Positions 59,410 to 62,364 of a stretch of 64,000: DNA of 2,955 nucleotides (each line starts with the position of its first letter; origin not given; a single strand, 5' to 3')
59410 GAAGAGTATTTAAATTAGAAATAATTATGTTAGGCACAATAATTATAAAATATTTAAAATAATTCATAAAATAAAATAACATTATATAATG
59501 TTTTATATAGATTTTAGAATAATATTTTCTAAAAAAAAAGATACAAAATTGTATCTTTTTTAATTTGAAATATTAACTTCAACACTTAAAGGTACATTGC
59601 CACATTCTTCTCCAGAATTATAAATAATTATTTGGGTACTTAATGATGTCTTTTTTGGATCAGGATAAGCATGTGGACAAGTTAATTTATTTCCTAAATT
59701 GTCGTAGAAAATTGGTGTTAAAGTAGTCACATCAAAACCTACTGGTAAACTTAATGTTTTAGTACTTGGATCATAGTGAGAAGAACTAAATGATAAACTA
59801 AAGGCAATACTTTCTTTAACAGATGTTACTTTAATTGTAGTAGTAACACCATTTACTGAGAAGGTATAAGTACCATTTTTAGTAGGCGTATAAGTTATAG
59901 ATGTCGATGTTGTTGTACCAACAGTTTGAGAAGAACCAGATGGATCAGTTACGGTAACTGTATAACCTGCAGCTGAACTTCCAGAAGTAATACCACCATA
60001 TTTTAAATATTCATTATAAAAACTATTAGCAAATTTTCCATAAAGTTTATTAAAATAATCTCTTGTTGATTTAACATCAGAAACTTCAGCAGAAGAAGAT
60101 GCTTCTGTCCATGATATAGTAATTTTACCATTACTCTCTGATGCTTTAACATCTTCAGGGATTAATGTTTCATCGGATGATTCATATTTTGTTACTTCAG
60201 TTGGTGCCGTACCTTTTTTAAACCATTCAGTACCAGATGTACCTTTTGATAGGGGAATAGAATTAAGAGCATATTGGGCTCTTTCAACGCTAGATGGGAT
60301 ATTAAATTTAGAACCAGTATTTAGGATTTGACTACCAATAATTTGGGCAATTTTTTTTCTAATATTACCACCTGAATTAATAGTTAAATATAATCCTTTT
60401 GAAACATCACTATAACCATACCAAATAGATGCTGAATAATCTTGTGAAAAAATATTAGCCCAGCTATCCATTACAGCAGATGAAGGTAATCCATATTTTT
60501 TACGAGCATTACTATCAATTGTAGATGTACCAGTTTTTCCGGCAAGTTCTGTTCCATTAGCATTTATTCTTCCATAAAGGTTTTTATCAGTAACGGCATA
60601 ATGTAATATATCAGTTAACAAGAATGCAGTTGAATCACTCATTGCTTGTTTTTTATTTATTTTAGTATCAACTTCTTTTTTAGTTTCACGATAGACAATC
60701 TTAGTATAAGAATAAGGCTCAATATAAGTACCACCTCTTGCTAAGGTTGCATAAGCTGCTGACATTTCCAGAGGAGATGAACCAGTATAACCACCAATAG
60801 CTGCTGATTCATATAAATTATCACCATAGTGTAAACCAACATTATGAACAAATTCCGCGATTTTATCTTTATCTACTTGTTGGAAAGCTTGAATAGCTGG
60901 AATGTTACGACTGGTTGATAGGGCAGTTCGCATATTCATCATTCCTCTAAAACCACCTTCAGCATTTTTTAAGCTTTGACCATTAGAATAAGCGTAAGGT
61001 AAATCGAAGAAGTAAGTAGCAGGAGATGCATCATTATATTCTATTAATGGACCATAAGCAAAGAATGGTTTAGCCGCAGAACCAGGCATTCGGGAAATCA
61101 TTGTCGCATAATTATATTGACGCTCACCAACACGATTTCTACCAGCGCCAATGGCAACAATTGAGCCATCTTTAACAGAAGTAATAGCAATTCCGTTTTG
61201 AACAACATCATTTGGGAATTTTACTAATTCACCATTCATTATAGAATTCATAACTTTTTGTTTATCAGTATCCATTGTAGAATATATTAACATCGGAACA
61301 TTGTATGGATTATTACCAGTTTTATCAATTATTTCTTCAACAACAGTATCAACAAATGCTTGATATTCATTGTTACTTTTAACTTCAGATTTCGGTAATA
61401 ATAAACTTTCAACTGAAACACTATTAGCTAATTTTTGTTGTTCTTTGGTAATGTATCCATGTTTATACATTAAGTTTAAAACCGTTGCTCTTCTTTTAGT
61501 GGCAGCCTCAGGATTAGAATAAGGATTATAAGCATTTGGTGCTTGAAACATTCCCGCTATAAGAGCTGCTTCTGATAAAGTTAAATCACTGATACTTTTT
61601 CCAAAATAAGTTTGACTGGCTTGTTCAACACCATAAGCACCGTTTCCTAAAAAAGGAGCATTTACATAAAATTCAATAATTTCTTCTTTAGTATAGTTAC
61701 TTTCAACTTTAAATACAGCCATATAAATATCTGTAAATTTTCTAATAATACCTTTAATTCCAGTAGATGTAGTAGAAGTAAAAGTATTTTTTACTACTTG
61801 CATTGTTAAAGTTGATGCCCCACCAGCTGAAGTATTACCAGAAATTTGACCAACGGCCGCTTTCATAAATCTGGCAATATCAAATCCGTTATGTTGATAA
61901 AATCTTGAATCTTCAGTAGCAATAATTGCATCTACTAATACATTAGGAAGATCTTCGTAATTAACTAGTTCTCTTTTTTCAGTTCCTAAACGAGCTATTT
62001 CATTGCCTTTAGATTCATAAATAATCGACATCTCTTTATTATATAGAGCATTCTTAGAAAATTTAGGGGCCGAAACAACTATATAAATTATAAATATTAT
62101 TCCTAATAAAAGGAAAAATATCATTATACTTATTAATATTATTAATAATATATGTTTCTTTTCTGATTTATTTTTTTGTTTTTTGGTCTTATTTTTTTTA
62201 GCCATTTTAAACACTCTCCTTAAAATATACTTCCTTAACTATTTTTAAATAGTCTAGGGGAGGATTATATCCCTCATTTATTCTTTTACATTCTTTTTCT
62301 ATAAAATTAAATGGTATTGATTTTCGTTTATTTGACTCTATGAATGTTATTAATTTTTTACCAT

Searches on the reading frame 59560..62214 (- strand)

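Call 68: search_protein_families(library=ncbifam, proteins=[window:59560-62214:-], max_evalue=1e-30)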
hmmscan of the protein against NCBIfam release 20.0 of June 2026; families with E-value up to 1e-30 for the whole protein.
window:59560-62214:- (884 aa): 12 families
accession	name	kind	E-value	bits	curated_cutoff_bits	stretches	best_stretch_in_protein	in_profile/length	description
TIGR02074.1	PBP_1a_fam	subfamily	6.8e-132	441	508.75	1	80-623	1-525/535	PBP1A family penicillin-binding protein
NF038272.1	strep_PBP1A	exception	3.6e-117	392.3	1075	1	21-644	9-646/658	penicillin-binding protein PBP1A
NF038276.1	strep_PBP2A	exception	1.5e-81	274.7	1100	1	14-642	31-650/716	penicillin-binding protein PBP2A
NF051885.1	tranpepglycosPbpC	equivalog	5.9e-81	272.9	900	1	13-603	3-569/632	multimodular transpeptidase-transglycosylase PbpC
TIGR02073.1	PBP_1c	equivalog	5.2e-71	240.2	494.2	1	84-692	36-607/728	penicillin-binding protein 1C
TIGR02071.1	PBP_1b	equivalog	7.7e-69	232.6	717.75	1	78-565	144-635/729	penicillin-binding protein 1B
NF008643.0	PRK11636.1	equivalog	6.6e-61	206.6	1263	1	26-328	8-305/850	peptidoglycan glycosyltransferase/peptidoglycan DD-transpeptidase MrcA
NF007061.0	PRK09506.1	equivalog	2.6e-52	177.7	1120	1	78-565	208-699/825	bifunctional glycosyl transferase/transpeptidase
NF011423.0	PRK14850.1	equivalog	5.1e-52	177.3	1275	1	78-564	154-644/764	penicillin-binding protein 1b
NF038274.1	strep_PBP1B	exception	2.6e-49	168.3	1225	0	37-284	32-295/745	penicillin-binding protein PBP1B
NF008414.0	PRK11240.1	equivalog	8.7e-40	136.5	1121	1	39-600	18-537/774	peptidoglycan glycosyltransferase PbpC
TIGR02070.1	mono_pep_trsgly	equivalog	4.3e-32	111.4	182.65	1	26-250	6-219/224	monofunctional biosynthetic peptidoglycan transglycosylase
